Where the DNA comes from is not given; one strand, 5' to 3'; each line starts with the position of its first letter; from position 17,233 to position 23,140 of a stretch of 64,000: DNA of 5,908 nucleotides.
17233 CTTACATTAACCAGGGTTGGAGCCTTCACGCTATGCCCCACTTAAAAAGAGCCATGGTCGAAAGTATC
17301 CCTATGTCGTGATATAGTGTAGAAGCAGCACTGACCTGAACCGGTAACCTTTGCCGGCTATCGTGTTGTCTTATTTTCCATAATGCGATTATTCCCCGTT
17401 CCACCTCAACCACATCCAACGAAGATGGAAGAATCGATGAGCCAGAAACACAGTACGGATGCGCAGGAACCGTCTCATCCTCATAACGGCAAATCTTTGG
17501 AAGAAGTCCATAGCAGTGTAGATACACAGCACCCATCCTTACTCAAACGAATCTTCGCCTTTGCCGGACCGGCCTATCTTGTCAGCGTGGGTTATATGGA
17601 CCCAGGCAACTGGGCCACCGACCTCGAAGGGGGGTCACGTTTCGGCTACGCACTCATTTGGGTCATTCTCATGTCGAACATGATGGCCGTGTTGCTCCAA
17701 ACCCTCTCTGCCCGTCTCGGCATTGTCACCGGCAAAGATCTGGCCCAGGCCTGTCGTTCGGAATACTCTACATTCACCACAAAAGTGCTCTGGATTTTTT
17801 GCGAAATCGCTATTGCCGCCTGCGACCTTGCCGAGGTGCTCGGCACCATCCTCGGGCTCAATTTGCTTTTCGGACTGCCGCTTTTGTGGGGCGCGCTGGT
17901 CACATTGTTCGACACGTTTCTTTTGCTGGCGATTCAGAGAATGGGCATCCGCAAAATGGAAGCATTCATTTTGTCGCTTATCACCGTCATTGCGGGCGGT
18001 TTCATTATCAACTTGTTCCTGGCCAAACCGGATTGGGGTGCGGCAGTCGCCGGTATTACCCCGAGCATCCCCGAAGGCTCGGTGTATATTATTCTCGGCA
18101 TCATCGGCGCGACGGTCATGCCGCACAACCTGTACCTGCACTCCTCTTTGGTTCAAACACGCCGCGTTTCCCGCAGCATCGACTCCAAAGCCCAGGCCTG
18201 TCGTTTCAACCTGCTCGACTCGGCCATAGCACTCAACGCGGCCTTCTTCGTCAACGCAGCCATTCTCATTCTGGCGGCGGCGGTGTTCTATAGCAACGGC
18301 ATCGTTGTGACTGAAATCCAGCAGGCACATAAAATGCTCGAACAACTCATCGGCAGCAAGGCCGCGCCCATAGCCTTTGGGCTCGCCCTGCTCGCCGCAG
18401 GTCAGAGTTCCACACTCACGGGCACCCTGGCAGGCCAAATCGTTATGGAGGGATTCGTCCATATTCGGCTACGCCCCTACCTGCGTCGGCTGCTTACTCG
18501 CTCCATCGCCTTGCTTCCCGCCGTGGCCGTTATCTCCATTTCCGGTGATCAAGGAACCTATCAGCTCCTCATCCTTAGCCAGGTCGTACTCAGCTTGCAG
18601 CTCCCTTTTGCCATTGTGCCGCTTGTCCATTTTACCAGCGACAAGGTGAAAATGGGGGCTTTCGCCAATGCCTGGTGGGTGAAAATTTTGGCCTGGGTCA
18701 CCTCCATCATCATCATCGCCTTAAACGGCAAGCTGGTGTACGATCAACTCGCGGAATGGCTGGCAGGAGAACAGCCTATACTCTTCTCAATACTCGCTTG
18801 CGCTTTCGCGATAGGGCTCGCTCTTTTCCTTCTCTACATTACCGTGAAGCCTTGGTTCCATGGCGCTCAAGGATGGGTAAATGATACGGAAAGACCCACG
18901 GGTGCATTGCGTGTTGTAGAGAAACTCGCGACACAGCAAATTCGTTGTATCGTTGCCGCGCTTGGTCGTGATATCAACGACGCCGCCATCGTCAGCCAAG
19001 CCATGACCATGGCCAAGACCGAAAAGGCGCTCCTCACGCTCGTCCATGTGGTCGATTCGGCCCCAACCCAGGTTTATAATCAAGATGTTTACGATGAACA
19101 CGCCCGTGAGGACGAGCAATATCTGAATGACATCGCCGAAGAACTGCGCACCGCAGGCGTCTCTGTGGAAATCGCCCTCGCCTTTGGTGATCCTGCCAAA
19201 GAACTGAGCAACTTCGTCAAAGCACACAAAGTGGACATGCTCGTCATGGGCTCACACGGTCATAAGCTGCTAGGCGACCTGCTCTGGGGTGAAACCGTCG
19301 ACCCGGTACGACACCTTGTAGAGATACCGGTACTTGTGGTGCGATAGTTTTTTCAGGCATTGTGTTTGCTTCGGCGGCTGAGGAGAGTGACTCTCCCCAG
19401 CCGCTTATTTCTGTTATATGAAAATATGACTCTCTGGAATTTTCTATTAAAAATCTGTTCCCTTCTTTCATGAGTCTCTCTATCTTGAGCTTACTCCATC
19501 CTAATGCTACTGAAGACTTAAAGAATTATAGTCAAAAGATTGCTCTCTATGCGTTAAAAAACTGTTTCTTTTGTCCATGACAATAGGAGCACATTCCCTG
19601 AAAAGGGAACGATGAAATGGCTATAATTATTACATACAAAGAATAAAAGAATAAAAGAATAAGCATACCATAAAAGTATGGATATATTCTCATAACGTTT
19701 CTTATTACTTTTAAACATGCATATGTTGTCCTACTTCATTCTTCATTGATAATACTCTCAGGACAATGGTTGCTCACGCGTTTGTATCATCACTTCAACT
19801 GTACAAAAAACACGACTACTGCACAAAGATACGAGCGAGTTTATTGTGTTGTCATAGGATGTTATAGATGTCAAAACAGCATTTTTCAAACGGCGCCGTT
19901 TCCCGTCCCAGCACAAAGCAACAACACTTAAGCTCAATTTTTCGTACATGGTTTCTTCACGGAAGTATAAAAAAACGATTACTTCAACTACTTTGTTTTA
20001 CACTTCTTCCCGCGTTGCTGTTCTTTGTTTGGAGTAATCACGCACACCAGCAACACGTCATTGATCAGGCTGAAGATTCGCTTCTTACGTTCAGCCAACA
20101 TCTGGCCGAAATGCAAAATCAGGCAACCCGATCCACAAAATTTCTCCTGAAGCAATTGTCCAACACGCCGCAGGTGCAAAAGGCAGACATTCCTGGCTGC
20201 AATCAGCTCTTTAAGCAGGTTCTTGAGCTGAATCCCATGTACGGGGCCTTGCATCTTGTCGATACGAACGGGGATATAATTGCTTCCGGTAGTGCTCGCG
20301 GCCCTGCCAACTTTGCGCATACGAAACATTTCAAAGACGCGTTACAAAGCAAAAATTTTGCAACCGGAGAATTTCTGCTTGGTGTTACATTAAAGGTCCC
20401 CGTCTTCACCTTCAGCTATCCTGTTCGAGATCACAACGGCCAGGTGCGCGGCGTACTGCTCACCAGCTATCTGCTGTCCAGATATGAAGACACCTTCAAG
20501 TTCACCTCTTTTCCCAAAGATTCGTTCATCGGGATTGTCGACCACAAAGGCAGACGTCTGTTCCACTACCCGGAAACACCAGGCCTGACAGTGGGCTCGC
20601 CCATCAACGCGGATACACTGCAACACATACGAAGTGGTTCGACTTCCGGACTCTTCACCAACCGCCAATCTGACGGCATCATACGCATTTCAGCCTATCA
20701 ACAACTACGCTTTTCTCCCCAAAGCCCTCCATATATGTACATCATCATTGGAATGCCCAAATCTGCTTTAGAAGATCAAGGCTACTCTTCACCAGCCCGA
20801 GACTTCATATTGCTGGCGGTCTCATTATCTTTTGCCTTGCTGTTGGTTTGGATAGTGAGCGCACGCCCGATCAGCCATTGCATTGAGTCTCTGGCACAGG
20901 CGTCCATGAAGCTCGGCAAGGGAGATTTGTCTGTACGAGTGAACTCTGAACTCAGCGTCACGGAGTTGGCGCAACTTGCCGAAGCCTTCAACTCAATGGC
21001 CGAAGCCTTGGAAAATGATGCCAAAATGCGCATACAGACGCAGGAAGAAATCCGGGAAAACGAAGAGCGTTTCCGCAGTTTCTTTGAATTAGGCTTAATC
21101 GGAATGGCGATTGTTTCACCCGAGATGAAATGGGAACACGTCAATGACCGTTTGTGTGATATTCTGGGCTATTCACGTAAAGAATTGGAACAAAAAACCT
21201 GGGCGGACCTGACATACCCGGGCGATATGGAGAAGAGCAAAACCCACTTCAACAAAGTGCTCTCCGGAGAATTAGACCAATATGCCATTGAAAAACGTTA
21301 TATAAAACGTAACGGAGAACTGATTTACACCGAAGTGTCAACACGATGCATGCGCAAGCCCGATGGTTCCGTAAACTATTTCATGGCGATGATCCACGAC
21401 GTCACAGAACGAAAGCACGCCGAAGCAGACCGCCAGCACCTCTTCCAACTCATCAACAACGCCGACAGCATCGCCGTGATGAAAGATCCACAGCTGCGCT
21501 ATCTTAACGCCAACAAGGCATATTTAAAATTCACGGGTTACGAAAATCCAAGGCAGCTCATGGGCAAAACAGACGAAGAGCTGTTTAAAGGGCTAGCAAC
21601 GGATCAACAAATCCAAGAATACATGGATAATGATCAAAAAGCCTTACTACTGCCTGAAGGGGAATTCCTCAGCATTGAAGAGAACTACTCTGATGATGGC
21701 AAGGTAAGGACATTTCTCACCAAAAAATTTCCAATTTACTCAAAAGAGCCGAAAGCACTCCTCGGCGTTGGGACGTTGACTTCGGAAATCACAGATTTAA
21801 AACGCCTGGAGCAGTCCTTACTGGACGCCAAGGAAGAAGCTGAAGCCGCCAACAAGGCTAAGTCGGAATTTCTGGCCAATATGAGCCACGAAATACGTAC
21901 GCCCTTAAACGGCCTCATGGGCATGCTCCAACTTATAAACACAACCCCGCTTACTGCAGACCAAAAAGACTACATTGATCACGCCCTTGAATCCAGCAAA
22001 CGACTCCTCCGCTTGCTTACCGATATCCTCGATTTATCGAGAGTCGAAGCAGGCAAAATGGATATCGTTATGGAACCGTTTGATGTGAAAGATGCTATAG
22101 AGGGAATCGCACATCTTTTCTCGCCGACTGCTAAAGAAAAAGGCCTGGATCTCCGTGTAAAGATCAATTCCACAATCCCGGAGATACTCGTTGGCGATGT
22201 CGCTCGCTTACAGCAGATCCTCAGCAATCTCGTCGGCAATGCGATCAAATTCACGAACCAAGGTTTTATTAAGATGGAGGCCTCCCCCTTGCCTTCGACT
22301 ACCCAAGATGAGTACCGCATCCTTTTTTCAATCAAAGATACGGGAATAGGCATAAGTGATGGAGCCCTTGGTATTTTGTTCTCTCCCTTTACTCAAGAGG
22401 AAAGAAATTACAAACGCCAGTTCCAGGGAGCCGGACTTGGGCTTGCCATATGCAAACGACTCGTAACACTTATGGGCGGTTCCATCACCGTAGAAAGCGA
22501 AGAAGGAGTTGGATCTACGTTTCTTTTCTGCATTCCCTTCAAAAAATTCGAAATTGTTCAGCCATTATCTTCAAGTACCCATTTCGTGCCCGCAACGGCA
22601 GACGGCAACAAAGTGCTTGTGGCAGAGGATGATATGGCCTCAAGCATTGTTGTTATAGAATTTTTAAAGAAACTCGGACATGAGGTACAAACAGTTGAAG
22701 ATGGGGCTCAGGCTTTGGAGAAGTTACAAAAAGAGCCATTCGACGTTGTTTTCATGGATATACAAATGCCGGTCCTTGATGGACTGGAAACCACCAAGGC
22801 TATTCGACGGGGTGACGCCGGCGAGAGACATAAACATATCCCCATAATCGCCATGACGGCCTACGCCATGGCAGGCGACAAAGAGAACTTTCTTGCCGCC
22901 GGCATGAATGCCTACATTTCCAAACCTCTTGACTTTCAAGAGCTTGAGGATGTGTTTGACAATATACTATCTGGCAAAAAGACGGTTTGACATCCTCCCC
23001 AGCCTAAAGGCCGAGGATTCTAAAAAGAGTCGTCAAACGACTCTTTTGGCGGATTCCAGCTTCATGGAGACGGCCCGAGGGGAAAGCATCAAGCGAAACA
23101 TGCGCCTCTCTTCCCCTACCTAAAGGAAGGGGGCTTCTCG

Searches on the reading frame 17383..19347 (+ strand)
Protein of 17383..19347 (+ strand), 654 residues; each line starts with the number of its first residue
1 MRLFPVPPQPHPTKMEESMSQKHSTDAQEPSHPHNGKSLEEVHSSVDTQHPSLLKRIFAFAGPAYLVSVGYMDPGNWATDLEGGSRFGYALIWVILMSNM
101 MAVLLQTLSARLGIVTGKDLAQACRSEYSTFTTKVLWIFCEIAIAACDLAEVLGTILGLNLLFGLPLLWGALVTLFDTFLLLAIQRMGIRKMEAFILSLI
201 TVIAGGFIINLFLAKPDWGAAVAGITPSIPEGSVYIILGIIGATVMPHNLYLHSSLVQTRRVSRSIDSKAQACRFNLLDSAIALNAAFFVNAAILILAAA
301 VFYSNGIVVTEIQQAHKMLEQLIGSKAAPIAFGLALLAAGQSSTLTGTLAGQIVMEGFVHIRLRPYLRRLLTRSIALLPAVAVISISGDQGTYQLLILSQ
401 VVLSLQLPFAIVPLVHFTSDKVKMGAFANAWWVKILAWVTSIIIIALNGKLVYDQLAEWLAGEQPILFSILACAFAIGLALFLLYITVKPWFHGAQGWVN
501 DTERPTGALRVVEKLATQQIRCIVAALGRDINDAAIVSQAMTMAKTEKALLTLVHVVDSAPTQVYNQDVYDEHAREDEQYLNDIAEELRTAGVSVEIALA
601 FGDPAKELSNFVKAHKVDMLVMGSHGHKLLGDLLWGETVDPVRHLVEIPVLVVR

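Call 7: search_protein_families(library=pfam, proteins=[window:17383-19347:+], max_evalue=0.01)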
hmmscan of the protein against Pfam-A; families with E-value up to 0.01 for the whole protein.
window:17383-19347:+ (654 aa): 2 families
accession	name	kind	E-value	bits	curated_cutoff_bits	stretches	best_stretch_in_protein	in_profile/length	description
PF01566.24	Nramp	-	1.6e-133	445.7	29.8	1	77-430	1-356/357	Natural resistance-associated macrophage protein-like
PF00582.32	Usp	-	6.1e-22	79.1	24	1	523-654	5-141/141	Universal stress protein family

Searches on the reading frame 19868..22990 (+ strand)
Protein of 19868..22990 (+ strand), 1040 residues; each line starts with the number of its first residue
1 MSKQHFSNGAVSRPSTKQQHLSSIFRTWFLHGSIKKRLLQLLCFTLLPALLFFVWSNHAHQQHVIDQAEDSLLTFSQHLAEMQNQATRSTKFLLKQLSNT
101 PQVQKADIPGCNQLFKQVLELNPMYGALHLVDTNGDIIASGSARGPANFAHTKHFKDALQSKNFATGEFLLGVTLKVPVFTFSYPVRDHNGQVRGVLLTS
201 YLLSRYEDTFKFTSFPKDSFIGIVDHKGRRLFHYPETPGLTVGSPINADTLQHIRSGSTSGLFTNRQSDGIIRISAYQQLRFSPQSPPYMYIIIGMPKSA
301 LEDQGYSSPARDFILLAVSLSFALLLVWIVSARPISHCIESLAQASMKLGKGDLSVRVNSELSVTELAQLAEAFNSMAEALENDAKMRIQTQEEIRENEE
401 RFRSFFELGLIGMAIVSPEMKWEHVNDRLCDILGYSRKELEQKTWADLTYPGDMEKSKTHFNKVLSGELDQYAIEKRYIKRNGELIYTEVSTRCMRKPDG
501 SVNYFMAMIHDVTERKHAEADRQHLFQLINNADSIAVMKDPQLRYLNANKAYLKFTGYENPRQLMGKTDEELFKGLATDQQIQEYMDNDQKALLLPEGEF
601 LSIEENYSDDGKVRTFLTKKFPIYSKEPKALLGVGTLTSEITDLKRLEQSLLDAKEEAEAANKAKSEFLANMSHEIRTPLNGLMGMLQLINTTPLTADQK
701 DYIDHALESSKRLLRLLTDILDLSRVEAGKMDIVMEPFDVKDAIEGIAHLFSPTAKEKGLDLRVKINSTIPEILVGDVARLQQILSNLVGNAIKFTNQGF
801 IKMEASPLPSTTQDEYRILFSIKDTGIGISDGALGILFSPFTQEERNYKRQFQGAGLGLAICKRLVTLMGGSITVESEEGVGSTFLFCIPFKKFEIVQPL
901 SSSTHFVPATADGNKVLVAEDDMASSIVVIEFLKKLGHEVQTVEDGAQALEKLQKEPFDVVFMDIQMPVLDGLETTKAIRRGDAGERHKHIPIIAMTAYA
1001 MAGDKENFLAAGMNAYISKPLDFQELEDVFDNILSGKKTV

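Call 7: search_protein_families(library=pfam, proteins=[window:19868-22990:+], max_evalue=0.01)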
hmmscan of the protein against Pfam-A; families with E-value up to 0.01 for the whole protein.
window:19868-22990:+ (1040 aa): 11 families
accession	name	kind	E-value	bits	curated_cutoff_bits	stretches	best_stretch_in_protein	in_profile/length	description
PF02518.31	HATPase_c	-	8.6e-28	97.4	26.4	1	776-892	1-110/111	Histidine kinase-, DNA gyrase B-, and HSP90-like ATPase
PF08448.16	PAS_4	-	1.7e-27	96.2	23.1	2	413-516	8-109/110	PAS fold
PF00072.30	Response_reg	-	3e-26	92.2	30.2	1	916-1028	1-108/111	Response regulator receiver domain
PF00512.31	HisKA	-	2.7e-22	79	26.9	1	664-729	1-66/66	His Kinase A (phospho-acceptor) domain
PF13426.13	PAS_9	-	6.1e-17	62.2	27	1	412-514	3-103/103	PAS domain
PF02743.24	dCache_1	-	2.8e-14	53.7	45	1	63-293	2-238/240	Cache domain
PF08447.18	PAS_3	-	1.5e-13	51.3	25.6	1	424-505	3-85/89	PAS fold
PF00989.32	PAS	-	1.9e-11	44.4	22.6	1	415-512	16-113/113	PAS fold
PF00672.30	HAMP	-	3.2e-10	40.6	25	1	332-382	3-52/53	HAMP domain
PF13188.13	PAS_8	-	2.8e-09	37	21.8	1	400-449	1-50/65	PAS domain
PF14598.12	PAS_11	-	0.00027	21.3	25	1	417-516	9-107/109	PAS domain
